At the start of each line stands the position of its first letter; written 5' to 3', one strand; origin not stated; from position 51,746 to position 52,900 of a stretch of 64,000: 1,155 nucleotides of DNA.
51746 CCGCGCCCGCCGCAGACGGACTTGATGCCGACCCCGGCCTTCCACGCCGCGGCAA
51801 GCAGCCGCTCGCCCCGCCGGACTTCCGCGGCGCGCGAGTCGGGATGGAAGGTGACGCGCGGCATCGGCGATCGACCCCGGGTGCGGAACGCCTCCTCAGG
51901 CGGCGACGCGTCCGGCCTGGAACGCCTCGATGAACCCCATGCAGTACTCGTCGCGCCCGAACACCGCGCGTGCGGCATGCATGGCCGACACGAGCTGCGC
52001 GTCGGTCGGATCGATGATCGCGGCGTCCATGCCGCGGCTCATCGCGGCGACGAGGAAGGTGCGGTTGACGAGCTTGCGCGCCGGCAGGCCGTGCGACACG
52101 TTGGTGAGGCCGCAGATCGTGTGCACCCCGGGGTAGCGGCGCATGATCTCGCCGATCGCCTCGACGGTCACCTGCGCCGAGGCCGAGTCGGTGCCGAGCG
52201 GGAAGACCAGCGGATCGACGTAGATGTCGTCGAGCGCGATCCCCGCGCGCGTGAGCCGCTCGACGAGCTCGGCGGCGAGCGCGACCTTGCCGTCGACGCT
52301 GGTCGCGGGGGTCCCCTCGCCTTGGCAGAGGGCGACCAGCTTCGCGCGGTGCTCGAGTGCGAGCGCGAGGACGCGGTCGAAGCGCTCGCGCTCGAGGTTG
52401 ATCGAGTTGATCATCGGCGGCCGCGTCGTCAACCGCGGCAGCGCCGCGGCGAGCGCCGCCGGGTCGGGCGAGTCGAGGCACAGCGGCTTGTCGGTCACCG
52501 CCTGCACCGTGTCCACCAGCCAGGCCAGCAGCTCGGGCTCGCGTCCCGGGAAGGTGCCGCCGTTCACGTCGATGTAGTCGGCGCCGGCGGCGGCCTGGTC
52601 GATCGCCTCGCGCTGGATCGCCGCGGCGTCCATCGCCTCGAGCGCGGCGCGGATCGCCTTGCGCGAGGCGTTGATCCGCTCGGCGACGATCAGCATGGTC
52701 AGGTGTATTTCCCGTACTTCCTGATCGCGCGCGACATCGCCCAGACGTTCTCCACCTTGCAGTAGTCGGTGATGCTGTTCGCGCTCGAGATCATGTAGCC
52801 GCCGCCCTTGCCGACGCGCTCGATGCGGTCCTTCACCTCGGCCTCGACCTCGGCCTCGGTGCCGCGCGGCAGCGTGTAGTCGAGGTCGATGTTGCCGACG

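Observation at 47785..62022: Complete corrinoid-dependent methyl-transfer (demethylation) island in a sox-carrying proteobacterium, with a TRAP importer and unusual redox partners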

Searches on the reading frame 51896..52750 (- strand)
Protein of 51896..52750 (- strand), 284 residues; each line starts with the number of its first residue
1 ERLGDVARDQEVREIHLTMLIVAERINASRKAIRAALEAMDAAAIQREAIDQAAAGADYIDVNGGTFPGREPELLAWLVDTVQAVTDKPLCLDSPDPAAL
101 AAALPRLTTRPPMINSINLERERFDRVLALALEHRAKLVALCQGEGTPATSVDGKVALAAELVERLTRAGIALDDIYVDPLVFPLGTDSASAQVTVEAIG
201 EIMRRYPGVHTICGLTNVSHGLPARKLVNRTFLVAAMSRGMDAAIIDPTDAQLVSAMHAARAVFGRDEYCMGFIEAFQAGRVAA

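Call 5: search_protein_families(library=pfam, proteins=[window:51896-52750:-], max_evalue=0.001)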
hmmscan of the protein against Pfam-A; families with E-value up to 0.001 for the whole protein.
window:51896-52750:- (284 aa): 2 families
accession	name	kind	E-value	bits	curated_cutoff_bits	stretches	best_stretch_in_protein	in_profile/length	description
PF00809.28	Pterin_bind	-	4.2e-18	66.3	25.5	1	24-246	2-243/244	Pterin binding enzyme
PF03599.22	CdhD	-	5.4e-08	32.4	24.8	1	70-190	80-186/387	CO dehydrogenase/acetyl-CoA synthase delta subunit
